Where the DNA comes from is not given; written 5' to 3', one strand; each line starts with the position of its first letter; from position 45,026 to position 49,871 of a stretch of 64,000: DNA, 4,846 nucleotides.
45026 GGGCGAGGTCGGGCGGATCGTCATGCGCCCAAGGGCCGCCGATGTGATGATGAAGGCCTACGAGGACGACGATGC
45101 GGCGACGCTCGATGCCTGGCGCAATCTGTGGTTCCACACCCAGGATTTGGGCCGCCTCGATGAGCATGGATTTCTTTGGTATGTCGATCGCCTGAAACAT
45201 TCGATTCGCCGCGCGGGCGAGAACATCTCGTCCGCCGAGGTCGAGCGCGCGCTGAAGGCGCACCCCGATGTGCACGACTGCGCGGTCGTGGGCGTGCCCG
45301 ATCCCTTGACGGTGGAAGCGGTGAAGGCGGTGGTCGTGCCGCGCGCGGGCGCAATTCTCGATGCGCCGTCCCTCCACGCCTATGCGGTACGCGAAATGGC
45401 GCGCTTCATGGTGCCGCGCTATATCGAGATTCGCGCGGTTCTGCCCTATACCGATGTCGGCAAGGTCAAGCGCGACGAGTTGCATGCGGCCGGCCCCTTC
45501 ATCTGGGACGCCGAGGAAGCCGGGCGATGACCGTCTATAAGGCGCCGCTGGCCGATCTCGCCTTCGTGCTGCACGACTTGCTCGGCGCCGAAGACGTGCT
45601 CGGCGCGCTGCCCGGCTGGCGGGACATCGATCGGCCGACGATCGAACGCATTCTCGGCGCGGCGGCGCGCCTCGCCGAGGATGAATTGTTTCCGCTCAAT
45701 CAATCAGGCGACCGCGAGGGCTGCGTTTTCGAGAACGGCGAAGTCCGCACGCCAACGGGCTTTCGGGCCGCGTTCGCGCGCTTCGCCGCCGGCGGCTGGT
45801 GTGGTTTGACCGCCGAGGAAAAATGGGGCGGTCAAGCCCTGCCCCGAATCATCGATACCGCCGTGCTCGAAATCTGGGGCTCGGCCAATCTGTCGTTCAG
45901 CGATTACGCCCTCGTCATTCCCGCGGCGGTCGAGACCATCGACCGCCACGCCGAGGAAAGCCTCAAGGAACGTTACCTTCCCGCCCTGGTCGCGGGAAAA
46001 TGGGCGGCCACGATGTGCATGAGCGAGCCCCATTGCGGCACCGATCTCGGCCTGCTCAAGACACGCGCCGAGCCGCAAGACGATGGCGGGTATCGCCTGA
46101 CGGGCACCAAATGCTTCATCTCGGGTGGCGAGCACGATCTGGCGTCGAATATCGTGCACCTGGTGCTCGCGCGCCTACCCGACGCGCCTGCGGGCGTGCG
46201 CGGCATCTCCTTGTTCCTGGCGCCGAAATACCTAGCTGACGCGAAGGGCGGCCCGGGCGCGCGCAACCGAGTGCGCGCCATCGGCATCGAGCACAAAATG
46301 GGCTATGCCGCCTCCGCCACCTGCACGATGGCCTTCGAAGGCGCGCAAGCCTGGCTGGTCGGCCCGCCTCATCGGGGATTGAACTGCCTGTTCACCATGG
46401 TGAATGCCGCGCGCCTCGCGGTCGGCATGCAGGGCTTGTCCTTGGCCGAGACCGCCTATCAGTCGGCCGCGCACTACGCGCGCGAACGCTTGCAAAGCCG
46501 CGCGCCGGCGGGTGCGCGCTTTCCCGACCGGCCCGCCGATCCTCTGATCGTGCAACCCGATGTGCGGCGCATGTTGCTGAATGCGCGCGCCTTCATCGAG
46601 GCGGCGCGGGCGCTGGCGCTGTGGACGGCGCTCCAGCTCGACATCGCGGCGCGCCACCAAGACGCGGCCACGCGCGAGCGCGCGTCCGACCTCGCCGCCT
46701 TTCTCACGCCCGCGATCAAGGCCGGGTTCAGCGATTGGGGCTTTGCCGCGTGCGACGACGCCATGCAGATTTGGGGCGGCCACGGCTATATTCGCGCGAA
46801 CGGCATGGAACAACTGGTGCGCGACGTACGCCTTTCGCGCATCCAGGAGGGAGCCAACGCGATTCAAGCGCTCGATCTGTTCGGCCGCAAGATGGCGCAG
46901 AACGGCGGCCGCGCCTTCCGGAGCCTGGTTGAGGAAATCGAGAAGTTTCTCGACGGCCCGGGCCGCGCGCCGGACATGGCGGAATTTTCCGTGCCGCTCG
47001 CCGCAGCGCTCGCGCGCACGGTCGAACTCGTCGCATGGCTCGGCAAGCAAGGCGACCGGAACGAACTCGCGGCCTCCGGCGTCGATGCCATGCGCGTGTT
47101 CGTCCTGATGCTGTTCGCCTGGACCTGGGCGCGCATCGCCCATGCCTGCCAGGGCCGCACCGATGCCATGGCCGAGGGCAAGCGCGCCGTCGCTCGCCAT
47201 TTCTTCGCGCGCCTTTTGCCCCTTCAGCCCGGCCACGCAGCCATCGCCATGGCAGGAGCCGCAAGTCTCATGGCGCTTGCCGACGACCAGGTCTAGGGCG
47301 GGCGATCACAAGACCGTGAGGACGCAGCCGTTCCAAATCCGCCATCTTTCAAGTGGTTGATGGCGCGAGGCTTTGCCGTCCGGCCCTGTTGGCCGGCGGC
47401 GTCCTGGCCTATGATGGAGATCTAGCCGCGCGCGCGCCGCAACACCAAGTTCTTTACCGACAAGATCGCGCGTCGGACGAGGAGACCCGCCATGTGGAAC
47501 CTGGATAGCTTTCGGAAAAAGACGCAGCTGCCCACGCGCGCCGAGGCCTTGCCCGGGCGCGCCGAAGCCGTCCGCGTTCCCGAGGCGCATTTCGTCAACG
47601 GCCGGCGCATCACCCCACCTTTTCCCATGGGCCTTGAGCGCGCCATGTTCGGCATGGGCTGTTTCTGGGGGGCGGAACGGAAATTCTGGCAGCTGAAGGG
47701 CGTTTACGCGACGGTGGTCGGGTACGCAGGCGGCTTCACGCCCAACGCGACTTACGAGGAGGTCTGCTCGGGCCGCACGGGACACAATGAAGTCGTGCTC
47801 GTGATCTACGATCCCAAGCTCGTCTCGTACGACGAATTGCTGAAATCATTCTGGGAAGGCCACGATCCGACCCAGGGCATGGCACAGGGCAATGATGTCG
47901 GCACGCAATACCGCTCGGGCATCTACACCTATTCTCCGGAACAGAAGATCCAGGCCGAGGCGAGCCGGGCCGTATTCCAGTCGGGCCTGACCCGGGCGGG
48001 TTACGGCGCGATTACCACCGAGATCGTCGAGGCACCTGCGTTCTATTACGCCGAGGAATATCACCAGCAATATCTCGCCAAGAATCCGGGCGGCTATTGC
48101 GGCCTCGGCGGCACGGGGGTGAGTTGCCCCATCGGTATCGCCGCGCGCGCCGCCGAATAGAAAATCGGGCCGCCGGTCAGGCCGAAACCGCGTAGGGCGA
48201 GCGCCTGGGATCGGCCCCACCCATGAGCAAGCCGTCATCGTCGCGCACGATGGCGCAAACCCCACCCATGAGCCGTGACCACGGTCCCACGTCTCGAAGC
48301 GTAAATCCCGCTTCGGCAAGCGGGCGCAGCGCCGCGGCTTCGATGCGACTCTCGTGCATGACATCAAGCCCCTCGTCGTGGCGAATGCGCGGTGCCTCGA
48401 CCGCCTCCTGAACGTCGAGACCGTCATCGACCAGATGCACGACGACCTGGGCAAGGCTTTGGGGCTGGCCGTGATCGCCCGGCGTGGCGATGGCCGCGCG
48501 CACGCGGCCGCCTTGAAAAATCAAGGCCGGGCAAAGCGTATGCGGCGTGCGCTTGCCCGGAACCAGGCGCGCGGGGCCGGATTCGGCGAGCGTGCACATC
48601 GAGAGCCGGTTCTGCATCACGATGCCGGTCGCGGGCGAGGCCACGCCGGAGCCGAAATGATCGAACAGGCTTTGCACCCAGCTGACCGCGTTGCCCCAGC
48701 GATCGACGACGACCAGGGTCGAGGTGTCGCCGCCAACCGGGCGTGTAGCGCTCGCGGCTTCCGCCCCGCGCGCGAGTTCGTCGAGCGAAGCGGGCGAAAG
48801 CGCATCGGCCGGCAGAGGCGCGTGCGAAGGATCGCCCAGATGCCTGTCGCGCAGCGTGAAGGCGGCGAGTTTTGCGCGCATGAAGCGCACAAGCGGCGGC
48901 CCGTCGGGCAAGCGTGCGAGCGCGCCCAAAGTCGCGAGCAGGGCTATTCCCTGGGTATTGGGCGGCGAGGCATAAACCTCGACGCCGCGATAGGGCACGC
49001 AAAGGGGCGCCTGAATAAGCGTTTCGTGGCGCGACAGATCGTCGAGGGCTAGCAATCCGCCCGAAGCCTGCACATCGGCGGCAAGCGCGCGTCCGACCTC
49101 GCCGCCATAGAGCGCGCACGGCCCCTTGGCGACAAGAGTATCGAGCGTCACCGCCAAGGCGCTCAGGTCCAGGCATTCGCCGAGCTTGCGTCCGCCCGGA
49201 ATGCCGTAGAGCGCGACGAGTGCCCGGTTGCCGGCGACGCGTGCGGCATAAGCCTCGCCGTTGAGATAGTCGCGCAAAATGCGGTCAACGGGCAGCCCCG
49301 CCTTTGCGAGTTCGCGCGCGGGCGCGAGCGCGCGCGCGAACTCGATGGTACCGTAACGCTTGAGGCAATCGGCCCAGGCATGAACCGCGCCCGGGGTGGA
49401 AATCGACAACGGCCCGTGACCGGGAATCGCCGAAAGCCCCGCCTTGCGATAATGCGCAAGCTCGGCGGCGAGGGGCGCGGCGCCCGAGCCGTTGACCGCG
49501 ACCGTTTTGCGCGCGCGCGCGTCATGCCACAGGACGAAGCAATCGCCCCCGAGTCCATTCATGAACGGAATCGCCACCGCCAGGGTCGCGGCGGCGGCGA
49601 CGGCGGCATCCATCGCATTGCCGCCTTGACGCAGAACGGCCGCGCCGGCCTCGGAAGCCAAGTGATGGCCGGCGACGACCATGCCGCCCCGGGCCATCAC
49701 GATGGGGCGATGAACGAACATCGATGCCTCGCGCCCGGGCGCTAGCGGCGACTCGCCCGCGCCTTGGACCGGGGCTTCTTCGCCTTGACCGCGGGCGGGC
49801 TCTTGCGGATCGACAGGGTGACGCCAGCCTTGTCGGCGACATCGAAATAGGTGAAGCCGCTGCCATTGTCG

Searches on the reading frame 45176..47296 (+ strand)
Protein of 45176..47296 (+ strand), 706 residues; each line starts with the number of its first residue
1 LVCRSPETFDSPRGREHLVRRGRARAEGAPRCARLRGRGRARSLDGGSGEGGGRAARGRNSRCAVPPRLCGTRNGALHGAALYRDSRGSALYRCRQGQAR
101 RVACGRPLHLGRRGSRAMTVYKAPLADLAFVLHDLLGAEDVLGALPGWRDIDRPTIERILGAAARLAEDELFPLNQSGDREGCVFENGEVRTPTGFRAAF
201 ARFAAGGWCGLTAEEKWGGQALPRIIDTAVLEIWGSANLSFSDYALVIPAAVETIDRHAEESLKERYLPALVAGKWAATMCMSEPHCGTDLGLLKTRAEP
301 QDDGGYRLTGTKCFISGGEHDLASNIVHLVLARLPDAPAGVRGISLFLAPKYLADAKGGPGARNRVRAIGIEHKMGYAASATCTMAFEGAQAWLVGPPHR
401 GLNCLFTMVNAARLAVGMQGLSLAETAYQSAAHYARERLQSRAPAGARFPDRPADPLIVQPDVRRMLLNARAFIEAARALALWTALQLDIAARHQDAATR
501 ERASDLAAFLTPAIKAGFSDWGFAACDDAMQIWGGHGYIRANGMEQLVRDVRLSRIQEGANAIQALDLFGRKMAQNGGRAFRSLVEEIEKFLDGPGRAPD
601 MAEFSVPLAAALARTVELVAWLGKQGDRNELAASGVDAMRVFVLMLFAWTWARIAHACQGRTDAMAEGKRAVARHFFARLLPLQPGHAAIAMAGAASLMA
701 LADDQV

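Call 34: search_protein_families(library=pfam, proteins=[window:45176-47296:+], max_evalue=0.0001)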
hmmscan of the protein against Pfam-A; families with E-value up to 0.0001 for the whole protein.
window:45176-47296:+ (706 aa): 5 families
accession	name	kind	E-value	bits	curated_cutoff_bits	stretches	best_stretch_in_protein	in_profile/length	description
PF12806.12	Acyl-CoA_dh_C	-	8.9e-20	71.5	30.3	1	584-701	1-123/124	Acetyl-CoA dehydrogenase C-terminal like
PF00441.29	Acyl-CoA_dh_1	-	5.5e-19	69.2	22.4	1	400-567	2-144/150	Acyl-CoA dehydrogenase, C-terminal domain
PF02770.24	Acyl-CoA_dh_M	-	5.9e-11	42.8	33.3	1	280-388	2-95/97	Acyl-CoA dehydrogenase, middle domain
PF02771.21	Acyl-CoA_dh_N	-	9.8e-09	36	22.9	1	159-275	7-113/113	Acyl-CoA dehydrogenase, N-terminal domain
PF22924.1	ACOX_C_alpha1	-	1.1e-06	29.1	27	1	407-563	3-159/169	Acyl-CoA oxidase, C-alpha1 domain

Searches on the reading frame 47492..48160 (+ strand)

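Call 34: search_protein_families(library=pfam, proteins=[window:47492-48160:+], max_evalue=0.0001)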
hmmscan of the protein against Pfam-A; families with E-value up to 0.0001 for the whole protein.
window:47492-48160:+ (222 aa): 1 family
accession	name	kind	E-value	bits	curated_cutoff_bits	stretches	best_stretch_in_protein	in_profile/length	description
PF01625.27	PMSR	-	9e-61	205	23.7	1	51-203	2-152/153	Peptide methionine sulfoxide reductase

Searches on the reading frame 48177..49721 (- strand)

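Call 34: search_protein_families(library=pfam, proteins=[window:48177-49721:-], max_evalue=0.0001)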
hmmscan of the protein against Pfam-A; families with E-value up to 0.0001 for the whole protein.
window:48177-49721:- (514 aa): 1 family
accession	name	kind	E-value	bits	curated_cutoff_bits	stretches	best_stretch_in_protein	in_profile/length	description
PF01019.26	G_glu_transpept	-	3.1e-107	360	27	1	28-508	2-511/512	Gamma-glutamyltranspeptidase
